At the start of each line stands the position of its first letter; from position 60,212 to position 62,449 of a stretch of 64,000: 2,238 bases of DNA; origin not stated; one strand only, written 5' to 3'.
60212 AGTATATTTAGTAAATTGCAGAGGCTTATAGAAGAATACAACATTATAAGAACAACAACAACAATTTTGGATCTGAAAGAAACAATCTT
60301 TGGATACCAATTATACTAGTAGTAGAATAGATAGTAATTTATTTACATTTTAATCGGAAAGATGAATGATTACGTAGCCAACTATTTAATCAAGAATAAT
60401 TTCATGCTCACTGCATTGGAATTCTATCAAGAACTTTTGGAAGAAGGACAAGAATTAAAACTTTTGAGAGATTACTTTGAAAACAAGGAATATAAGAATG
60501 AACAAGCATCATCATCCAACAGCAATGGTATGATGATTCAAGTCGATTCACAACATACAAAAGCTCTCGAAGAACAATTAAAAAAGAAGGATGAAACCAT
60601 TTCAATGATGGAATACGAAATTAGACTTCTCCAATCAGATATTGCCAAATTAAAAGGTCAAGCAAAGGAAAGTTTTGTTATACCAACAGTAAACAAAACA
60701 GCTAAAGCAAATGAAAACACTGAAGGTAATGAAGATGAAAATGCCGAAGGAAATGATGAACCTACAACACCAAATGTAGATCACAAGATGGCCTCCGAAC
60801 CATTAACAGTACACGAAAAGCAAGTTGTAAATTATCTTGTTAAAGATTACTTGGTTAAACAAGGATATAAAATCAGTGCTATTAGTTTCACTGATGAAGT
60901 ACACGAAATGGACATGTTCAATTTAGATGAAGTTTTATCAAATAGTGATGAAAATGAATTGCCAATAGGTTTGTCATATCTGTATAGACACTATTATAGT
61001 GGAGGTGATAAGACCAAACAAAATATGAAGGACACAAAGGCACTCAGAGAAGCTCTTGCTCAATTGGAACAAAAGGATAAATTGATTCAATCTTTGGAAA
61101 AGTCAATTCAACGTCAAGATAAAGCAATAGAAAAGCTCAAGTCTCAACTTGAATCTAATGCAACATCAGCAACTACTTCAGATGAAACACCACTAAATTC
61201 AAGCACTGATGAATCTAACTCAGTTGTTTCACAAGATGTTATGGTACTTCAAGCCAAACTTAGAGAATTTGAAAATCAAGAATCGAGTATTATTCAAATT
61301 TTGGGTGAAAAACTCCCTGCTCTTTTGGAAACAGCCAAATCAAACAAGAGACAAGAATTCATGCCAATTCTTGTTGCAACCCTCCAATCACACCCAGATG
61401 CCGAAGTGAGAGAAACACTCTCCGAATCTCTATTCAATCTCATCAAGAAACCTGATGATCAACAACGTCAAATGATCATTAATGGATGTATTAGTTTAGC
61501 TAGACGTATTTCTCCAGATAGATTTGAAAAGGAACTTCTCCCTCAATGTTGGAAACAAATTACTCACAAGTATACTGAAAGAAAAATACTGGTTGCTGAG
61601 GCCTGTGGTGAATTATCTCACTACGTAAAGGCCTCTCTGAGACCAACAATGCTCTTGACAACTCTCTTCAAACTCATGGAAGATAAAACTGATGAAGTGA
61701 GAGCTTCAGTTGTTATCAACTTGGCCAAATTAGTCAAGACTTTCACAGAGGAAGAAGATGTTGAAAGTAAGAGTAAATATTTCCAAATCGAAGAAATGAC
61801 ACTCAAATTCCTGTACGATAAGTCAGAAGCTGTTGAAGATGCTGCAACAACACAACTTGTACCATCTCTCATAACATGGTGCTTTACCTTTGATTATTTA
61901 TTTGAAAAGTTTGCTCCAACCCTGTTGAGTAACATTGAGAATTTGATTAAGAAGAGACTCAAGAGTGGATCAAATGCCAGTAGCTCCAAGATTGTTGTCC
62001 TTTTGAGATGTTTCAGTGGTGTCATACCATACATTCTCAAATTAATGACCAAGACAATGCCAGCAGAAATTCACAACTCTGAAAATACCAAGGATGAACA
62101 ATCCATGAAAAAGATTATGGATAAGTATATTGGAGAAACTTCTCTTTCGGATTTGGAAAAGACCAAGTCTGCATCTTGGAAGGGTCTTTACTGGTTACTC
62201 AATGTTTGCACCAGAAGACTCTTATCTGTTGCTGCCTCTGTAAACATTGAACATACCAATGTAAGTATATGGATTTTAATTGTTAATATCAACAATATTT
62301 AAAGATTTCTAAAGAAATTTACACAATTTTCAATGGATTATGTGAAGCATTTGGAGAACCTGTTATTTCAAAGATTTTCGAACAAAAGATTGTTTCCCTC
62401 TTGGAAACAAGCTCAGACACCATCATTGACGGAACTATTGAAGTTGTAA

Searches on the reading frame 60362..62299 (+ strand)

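Call 11: search_protein_families(library=pfam, proteins=[window:60362-62299:+], max_evalue=0.001)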
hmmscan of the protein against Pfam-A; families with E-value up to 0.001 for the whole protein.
window:60362-62299:+ (646 aa): 3 families
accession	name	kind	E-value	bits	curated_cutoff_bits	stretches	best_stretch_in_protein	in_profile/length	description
PF02985.28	HEAT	-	1.3e-08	34.8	23.5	0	431-460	1-30/31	HEAT repeat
PF08513.17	LisH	-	3.4e-08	33.6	21.6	0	156-179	3-26/27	LisH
PF16808.10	PKcGMP_CC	-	0.0007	19.6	35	1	235-263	3-31/35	Coiled-coil N-terminus of cGMP-dependent protein kinase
